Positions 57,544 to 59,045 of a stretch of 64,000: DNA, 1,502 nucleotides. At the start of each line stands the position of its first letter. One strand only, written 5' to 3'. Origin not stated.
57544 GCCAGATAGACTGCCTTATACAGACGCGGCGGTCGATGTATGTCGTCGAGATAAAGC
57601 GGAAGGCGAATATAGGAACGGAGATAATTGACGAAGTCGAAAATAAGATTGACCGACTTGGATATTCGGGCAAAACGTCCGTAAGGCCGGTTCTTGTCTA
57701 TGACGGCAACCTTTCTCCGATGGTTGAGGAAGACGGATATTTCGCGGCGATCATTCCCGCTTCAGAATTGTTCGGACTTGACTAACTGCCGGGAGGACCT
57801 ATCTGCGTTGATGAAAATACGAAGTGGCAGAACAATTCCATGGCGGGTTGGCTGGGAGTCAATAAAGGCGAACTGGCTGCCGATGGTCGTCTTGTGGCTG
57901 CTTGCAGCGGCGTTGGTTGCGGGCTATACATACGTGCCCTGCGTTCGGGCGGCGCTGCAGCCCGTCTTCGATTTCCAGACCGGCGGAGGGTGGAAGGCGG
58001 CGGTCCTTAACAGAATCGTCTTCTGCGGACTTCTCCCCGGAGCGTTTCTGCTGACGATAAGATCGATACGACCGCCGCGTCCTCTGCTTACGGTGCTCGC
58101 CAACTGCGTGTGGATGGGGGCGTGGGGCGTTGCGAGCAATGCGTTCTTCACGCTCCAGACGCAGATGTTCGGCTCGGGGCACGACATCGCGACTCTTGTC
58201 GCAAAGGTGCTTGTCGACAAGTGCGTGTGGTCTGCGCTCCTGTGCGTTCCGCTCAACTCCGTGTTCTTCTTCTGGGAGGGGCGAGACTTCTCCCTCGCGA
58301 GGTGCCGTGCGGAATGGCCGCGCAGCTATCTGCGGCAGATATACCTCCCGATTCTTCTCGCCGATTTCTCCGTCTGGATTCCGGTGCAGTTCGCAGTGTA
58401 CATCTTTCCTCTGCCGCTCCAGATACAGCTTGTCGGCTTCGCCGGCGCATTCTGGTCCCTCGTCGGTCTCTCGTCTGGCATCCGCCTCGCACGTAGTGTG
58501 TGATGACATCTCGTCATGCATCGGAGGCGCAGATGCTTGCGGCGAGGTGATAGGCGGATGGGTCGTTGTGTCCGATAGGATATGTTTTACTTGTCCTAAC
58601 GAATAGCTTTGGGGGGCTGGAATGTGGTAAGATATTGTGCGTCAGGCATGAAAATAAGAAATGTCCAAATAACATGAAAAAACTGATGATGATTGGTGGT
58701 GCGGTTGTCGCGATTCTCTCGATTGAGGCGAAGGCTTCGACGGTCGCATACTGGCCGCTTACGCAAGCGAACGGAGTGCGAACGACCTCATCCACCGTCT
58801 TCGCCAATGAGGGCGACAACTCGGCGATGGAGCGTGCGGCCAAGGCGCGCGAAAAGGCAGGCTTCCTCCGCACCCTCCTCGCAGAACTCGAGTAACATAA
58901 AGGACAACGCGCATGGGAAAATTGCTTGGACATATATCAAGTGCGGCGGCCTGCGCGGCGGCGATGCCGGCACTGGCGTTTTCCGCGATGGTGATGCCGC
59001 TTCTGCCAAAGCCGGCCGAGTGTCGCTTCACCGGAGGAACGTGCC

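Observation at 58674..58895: Small ORF that looks like a fusion of the LamG-protein leader and the DUF5107-protein C-terminus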

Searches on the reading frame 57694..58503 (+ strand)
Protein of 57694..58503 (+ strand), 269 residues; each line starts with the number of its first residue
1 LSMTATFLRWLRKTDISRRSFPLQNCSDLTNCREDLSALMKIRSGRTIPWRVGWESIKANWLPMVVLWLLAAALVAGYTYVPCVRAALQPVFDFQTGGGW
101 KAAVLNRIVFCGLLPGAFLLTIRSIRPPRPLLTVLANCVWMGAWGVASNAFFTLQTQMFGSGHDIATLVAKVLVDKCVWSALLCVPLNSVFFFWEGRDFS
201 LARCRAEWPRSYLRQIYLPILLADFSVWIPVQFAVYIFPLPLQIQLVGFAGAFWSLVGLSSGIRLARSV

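Call 12: search_protein_families(library=pfam, proteins=[window:57694-58503:+], max_evalue=0.01)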
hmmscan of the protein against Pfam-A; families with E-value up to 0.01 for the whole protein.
window:57694-58503:+ (269 aa): 1 family
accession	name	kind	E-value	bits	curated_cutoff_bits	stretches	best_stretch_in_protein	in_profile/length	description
PF04117.17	Mpv17_PMP22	-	0.0001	22.7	27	1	210-255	12-58/62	Mpv17 / PMP22 family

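Call 42: search_protein_families(library=ncbifam, proteins=[window:57694-58503:+], max_evalue=0.01)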
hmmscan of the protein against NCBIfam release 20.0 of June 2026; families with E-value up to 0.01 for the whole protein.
window:57694-58503:+ (269 aa): 0 families

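Call 48: find_homologous_proteins(query=window:57814-58503:+, max_evalue=1e-20)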
Query window:57814-58503:+ (229 aa): 133 proteins with E <= 1e-20 among 3149 candidates; the best 120 are listed.
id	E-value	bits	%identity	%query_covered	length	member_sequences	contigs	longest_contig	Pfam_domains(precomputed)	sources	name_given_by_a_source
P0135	1.2e-139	482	93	100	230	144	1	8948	-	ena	-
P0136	2.0e-138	478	93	99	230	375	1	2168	PF04117.18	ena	-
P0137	8.3e-128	443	85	99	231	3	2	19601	-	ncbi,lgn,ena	-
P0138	3.9e-117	408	78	96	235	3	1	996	PF04117.18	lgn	-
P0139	2.3e-116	406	87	95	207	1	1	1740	PF04117.18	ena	-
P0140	1.3e-115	403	76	99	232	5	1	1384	PF04117.18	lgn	-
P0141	1.0e-109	384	74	98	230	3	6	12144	PF04117.18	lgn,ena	-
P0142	3.9e-109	382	73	96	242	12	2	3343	-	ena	-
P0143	8.5e-106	371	74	96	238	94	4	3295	-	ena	-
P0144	3.6e-105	369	70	96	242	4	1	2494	-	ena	-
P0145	2.6e-103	363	71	96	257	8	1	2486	-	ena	-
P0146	2.9e-102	360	72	95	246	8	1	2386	PF04117.18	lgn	-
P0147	6.5e-101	355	68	99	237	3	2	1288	-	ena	-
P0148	2.8e-99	350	73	96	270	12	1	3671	-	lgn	-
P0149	2.8e-98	347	68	95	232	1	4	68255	-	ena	-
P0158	8.3e-83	296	96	60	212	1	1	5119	-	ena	-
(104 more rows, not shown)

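Call 49: find_encoding_contigs(protein=P0135, flank=10000, max_places=4)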
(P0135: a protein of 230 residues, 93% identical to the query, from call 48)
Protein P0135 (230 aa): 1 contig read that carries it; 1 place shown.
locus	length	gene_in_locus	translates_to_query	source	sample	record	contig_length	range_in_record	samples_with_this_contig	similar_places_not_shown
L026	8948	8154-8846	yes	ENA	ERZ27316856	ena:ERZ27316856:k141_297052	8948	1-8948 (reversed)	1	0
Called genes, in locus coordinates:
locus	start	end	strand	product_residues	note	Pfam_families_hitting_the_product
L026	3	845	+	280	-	?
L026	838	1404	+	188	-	-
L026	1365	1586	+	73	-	-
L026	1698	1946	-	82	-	-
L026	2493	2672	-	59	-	-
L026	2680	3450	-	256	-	PF00459:Inositol_P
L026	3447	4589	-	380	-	PF13377:Peripla_BP_3, PF00165:HTH_AraC (faint), PF12833:HTH_18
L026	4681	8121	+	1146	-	PF17128:DUF5107, PF07719:TPR_2 (faint), PF00515:TPR_1 (faint), PF13181:TPR_8 (faint), PF13424:TPR_12 (faint), PF13428:TPR_14 (faint), PF13431:TPR_17 (faint), PF14559:TPR_19 (faint)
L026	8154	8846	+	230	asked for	-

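Call 50: find_encoding_contigs(protein=P0137, flank=10000, max_places=4)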
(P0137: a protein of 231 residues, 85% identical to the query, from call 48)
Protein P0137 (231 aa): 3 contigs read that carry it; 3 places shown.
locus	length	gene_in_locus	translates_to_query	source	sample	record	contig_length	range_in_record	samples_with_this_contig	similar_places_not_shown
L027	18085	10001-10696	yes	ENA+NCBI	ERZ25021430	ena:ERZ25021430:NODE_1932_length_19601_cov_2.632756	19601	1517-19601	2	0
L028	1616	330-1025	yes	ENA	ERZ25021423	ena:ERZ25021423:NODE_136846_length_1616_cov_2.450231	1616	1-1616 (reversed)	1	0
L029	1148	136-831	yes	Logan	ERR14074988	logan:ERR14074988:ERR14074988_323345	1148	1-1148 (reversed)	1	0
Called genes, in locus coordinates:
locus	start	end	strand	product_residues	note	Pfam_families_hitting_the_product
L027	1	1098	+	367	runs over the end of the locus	-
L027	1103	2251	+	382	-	-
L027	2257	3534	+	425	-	PF13203:DUF2201_N, PF09967:DUF2201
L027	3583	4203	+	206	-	PF01661:Macro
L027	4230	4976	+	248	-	-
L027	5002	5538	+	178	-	PF13091:PLDc_2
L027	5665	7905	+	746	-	PF13191:AAA_16 (faint), PF13401:AAA_22 (faint), PF13671:AAA_33 (faint), PF13238:AAA_18 (faint), PF00910:RNA_helicase (faint), PF02367:TsaE (faint), PF00004:AAA, PF00004:AAA, +11 more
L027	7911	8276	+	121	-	-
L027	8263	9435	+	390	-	-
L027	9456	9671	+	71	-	-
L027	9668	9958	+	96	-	-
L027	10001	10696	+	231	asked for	-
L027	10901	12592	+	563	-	PF05157:MshEN, PF00437:T2SSE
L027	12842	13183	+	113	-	PF02643:DUF192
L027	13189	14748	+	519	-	PF00370:FGGY_N, PF02782:FGGY_C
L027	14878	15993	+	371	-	PF00392:GntR, PF00532:Peripla_BP_1, PF13407:Peripla_BP_4, PF13377:Peripla_BP_3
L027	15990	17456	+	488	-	PF00150:Cellulase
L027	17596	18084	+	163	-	?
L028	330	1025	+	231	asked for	-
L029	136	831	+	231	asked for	-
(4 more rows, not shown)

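Call 53: find_encoding_contigs(protein=P0158, flank=10000, max_places=4)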
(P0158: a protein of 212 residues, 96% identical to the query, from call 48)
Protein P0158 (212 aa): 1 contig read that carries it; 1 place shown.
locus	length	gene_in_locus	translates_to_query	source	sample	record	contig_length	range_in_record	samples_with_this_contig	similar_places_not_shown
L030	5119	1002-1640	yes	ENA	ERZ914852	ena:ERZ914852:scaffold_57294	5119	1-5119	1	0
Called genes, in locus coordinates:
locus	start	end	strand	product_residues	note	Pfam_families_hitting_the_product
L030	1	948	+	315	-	?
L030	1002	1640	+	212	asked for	-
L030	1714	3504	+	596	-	-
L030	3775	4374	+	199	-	-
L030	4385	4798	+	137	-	-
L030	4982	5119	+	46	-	?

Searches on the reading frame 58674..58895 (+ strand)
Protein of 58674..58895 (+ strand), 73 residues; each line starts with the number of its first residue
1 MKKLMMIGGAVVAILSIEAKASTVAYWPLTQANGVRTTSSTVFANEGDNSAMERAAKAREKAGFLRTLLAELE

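Call 12: search_protein_families(library=pfam, proteins=[window:58674-58895:+], max_evalue=0.01)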
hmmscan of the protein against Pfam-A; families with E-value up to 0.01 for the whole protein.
window:58674-58895:+ (73 aa): 0 families
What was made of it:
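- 58674..58811 (+): 5' part of the chimeric ORF (codons 1-46): signal peptide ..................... plus the first strand of a LamG-family protein (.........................). No Pfam domain (call 12).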

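Call 14: find_encoding_contigs(protein=window:58674-58895:+, flank=10000, max_places=10)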
Protein window:58674-58895:+ (73 aa): no gene with exactly this product is on record in the collection.

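Call 16: find_homologous_proteins(query=window:58674-58892:+, max_evalue=10)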
Query seq(73 aa) (73 aa): 5 proteins with E <= 10 among 8 candidates.
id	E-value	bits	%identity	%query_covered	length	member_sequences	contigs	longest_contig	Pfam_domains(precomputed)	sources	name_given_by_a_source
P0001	1.3e-37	143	100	100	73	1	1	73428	-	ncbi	-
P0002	2.6e-4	39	85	37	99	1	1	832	-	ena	-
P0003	2.7e-4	39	85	37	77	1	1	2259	-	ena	-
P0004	1.6e-3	36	88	36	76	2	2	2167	-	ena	-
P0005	2.3e-3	36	88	36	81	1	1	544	-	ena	-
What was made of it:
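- Other short ORFs ending in the same tail exist in metagenomes (P0002-P0005, call 16).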

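Call 19: find_encoding_contigs(protein=P0003, flank=10000)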
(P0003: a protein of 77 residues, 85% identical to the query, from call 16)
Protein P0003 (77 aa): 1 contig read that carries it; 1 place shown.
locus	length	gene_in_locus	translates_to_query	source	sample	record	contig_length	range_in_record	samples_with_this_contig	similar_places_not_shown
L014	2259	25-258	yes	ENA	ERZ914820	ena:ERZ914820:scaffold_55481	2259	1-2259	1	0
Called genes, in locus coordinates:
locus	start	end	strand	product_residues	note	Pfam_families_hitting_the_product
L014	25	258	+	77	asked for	-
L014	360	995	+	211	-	-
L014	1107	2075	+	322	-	PF00722:Glyco_hydro_16 (weak)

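Call 20: find_encoding_contigs(protein=P0004, flank=10000)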
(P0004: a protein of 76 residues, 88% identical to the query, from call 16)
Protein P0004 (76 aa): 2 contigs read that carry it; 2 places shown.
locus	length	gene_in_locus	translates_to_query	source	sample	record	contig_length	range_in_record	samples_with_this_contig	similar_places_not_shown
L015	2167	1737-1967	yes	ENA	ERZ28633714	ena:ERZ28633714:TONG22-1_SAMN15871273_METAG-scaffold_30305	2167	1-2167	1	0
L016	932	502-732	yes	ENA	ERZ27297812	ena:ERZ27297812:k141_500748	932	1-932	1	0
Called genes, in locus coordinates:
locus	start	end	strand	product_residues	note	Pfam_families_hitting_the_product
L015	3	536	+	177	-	?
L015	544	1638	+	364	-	PF00392:GntR, PF13407:Peripla_BP_4 (weak), PF13377:Peripla_BP_3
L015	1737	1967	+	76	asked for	-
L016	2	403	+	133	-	?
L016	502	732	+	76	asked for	-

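Call 21: find_encoding_contigs(protein=P0001, flank=10000)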
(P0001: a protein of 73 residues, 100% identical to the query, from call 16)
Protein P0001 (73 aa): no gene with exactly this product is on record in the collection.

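Call 26: find_encoding_contigs(protein=P0002, flank=10000)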
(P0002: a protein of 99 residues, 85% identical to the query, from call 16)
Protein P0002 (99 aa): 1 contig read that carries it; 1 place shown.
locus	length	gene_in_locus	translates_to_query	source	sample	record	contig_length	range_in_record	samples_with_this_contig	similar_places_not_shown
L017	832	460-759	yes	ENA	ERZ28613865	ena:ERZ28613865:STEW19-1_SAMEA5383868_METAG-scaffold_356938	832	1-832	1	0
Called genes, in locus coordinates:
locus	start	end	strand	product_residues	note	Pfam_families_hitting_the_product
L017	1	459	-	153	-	?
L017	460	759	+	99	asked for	-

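Call 27: find_encoding_contigs(protein=P0005, flank=10000)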
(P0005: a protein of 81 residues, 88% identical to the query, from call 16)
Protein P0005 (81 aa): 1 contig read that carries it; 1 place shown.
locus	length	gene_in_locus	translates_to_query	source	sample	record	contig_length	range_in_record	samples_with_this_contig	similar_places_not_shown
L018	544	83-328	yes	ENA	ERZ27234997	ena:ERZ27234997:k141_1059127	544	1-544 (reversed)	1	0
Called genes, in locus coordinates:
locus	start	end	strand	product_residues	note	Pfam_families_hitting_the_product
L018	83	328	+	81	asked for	-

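Call 42: search_protein_families(library=ncbifam, proteins=[window:58674-58895:+], max_evalue=0.01)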
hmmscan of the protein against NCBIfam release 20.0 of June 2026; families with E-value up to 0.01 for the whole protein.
window:58674-58895:+ (73 aa): 0 families

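Call 45: search_protein_representatives(protein=window:58674-58892:+)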
Query: 73 residues. Proteins with E-value up to 0.001 (for the whole library): 13; up to 1e-10: 1; up to 1e-30: 1. The best 13 are listed.
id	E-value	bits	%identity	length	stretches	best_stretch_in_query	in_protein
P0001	4.3e-38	143.1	100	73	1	1-73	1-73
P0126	9.2e-09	51.0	36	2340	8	21-48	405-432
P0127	1.3e-07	47.4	51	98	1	3-55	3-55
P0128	9.9e-07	44.6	32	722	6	8-61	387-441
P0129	1.4e-05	41.0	52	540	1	6-55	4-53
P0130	2.0e-05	40.5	49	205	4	21-42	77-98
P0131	2.5e-05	40.2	47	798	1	11-57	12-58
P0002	8.3e-05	38.6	79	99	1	44-72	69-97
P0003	8.5e-05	38.6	85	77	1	46-72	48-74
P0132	2.4e-04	37.2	52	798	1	2-50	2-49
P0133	4.2e-04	36.4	46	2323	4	18-52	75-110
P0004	5.1e-04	36.1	82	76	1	45-72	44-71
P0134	5.2e-04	36.1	51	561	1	7-51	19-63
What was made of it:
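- On Gene remnant / chimeric pseudogene from deletion or recombination: No other protein combines this head and tail (calls 16, 45).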
